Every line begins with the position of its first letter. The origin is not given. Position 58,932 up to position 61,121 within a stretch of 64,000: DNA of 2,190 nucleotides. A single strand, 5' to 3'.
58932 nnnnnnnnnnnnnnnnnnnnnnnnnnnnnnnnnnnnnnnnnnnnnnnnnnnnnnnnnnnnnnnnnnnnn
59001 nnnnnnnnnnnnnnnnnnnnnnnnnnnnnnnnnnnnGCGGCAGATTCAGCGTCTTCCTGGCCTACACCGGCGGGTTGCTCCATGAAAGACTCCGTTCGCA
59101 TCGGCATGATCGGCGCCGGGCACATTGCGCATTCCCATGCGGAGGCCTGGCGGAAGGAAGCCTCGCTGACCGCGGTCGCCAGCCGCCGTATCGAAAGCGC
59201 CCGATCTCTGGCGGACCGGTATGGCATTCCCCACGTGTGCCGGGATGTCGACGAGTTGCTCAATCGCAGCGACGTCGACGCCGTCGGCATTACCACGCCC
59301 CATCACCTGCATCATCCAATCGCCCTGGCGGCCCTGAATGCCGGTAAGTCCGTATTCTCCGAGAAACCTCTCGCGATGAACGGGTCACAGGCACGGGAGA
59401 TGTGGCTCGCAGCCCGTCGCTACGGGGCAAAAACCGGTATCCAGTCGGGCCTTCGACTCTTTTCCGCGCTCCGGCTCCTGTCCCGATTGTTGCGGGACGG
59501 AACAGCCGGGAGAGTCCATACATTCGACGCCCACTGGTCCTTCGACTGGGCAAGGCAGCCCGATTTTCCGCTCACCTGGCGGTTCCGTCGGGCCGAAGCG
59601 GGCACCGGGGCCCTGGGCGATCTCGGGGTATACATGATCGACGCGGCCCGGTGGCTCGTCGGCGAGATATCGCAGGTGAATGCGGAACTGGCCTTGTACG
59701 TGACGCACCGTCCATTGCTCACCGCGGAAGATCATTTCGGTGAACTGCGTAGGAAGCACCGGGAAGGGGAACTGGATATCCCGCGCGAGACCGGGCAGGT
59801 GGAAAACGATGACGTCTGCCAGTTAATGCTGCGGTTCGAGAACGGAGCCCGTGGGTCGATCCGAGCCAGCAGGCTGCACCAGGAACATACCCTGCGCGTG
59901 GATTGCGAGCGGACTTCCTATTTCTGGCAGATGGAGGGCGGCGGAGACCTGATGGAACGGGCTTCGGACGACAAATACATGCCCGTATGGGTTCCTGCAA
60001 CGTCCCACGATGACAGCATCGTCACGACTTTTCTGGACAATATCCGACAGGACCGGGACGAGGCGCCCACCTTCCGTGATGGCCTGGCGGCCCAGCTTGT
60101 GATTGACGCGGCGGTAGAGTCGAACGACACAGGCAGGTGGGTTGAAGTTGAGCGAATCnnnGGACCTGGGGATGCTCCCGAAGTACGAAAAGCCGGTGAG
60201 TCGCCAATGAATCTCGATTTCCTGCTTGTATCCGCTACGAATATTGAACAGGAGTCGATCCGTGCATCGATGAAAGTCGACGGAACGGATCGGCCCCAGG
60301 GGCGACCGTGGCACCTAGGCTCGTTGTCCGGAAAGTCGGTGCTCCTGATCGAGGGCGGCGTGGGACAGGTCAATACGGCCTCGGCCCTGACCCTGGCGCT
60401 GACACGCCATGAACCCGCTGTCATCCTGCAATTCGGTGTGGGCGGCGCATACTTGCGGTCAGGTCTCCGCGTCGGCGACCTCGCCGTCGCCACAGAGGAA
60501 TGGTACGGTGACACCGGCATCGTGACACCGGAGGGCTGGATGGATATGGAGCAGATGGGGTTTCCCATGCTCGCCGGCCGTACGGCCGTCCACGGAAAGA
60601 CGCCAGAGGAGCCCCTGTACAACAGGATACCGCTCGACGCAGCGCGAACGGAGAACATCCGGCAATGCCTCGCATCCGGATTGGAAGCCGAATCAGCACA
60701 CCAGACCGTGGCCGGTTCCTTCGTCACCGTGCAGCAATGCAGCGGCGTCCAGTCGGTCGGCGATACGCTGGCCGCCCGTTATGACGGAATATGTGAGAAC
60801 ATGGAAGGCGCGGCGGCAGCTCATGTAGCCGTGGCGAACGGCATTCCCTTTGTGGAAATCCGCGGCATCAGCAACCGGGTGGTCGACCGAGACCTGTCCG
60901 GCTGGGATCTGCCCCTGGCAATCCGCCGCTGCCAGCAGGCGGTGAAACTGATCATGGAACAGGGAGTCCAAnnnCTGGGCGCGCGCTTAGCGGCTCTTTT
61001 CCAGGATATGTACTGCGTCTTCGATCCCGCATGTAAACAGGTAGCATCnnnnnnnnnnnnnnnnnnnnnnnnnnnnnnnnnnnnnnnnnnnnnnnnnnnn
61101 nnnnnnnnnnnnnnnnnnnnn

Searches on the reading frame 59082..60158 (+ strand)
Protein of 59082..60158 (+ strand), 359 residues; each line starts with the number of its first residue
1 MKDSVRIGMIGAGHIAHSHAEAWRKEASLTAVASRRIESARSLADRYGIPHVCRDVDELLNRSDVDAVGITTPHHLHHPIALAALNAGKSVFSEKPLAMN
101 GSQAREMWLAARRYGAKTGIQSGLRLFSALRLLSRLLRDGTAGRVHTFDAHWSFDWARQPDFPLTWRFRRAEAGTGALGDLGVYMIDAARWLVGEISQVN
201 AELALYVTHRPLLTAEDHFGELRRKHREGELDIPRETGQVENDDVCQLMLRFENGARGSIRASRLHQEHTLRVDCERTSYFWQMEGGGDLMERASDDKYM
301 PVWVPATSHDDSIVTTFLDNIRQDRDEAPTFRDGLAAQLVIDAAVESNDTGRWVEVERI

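Call 89: search_protein_families(library=pfam, proteins=[window:59082-60158:+])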
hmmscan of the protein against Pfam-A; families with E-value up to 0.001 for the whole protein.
window:59082-60158:+ (359 aa): 4 families
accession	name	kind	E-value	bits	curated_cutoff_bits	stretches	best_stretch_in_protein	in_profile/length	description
PF01408.29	GFO_IDH_MocA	-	1.5e-26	93.8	24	1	5-117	1-115/120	Oxidoreductase family, NAD-binding Rossmann fold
PF22725.1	GFO_IDH_MocA_C3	-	1.7e-25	89.8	27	1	132-277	3-120/124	GFO/IDH/MocA C-terminal domain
PF02894.22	GFO_IDH_MocA_C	-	1.4e-20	74.4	22.9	1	136-356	3-218/218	Oxidoreductase family, C-terminal alpha/beta domain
PF03807.23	F420_oxidored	-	1.4e-05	26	21.6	1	6-70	1-67/94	NADP oxidoreductase coenzyme F420-dependent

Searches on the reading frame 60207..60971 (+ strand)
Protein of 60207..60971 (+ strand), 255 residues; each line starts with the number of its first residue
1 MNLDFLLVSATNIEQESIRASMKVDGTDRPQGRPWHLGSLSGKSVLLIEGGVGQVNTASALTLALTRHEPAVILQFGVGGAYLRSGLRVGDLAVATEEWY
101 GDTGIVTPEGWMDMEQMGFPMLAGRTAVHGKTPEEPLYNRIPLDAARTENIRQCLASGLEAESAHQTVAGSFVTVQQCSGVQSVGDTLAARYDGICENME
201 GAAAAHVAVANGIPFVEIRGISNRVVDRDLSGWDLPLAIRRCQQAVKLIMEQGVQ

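Call 89: search_protein_families(library=pfam, proteins=[window:60207-60971:+])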
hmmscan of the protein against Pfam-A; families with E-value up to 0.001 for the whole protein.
window:60207-60971:+ (255 aa): 1 family
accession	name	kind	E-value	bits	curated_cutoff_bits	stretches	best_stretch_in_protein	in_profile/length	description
PF01048.26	PNP_UDP_1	-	8.3e-26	91.3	25.1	1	25-247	24-229/233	Phosphorylase superfamily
